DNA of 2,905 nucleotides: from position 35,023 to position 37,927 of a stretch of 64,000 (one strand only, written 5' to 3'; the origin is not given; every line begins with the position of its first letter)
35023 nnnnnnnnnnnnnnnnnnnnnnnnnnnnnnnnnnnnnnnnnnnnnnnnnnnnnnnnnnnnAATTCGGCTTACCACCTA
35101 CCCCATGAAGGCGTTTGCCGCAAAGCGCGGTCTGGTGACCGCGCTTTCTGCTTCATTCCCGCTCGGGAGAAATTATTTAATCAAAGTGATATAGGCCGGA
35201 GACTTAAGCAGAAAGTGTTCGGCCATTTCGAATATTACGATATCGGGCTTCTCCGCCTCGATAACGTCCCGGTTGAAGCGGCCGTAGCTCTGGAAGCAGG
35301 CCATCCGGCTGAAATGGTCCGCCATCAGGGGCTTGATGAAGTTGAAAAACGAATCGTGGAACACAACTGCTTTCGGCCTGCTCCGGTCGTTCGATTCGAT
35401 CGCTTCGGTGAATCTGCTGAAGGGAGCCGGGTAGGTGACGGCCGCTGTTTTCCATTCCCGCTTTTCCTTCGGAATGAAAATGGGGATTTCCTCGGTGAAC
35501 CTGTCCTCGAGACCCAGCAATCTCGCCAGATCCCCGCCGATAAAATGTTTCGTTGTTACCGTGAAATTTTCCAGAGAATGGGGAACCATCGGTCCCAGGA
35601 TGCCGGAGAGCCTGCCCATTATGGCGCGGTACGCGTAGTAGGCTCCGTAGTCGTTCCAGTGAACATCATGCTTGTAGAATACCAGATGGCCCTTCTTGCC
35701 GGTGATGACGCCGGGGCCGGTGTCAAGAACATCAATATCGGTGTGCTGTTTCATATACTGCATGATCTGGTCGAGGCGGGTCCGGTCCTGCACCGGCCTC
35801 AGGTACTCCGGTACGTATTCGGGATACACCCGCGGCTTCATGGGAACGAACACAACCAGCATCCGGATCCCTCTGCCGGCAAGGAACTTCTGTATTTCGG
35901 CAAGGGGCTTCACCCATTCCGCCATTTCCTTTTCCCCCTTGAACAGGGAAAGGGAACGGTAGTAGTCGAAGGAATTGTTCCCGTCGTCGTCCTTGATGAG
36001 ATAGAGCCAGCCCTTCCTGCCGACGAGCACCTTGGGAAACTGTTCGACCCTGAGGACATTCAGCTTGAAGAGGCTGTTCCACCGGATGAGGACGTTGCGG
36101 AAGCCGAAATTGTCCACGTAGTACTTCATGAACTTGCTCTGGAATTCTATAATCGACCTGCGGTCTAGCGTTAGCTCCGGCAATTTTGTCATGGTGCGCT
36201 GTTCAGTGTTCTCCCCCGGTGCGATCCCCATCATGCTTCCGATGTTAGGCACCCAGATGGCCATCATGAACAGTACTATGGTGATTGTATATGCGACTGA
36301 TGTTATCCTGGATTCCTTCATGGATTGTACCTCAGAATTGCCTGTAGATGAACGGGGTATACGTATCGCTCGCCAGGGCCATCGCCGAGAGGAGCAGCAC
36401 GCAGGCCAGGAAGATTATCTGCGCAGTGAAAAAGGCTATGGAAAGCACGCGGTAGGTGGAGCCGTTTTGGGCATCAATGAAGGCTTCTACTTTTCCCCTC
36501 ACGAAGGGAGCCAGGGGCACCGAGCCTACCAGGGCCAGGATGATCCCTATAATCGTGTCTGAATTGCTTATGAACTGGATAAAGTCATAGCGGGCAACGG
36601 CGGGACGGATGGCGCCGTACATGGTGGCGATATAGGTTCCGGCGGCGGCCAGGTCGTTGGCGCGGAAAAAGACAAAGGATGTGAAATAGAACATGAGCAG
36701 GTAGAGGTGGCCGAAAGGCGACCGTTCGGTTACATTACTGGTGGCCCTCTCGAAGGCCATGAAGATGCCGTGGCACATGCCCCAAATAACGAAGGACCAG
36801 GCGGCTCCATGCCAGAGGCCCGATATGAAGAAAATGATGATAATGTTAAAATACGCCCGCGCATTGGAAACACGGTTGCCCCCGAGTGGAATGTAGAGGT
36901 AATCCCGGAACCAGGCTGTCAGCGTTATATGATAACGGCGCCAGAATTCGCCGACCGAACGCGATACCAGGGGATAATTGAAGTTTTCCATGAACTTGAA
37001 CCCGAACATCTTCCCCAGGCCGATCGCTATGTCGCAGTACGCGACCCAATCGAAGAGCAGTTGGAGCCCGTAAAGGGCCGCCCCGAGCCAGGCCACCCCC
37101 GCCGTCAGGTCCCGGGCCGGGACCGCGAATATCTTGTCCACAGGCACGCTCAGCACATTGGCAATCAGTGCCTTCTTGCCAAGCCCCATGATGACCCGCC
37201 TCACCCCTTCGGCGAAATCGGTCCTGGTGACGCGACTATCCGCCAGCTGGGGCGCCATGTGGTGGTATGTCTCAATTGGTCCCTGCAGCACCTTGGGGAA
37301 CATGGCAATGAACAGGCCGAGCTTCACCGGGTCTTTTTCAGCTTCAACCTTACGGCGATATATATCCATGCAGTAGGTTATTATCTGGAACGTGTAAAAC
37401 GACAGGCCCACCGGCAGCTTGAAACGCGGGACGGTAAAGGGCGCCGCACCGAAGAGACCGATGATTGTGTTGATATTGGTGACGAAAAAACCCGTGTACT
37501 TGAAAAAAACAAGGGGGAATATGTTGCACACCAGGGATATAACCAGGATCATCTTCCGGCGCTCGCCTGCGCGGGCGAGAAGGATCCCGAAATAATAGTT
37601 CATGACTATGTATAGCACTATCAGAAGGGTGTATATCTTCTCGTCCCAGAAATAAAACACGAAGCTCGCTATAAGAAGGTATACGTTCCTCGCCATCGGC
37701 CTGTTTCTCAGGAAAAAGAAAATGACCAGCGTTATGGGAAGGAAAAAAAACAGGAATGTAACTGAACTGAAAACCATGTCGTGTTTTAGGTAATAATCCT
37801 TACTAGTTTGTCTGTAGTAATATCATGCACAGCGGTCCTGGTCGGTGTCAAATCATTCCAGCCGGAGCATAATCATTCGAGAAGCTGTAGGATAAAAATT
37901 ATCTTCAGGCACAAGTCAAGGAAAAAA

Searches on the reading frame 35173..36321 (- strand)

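Call 4: search_protein_families(library=pfam, proteins=[window:35173-36321:-], max_evalue=0.01)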
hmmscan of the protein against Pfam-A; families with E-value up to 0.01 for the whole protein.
window:35173-36321:- (382 aa): 2 families
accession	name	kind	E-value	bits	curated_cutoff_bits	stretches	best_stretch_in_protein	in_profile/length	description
PF16822.11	ALGX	-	4.4e-24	86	26.5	1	98-274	1-167/268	SGNH hydrolase-like domain, acetyltransferase AlgX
PF14286.12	DHHW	-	0.0013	18.4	25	1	208-238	229-259/385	DHHW protein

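Call 73: search_protein_families(library=padloc, proteins=[window:35173-36321:-], max_evalue=0.001)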
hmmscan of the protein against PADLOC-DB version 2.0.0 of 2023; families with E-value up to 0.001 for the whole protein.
window:35173-36321:- (382 aa): 0 families

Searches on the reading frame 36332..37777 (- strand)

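Call 4: search_protein_families(library=pfam, proteins=[window:36332-37777:-], max_evalue=0.01)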
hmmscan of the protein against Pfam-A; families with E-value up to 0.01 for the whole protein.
window:36332-37777:- (481 aa): 2 families
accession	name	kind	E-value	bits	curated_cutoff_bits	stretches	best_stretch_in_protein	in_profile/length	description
PF03062.24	MBOAT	-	2e-28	100.1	27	1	156-364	87-315/337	MBOAT, membrane-bound O-acyltransferase family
PF13813.11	MBOAT_2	-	1.1e-05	26.1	25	1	265-327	4-68/85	Membrane bound O-acyl transferase family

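Call 73: search_protein_families(library=padloc, proteins=[window:36332-37777:-], max_evalue=0.001)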
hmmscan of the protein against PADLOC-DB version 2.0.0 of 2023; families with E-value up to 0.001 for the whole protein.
window:36332-37777:- (481 aa): 0 families
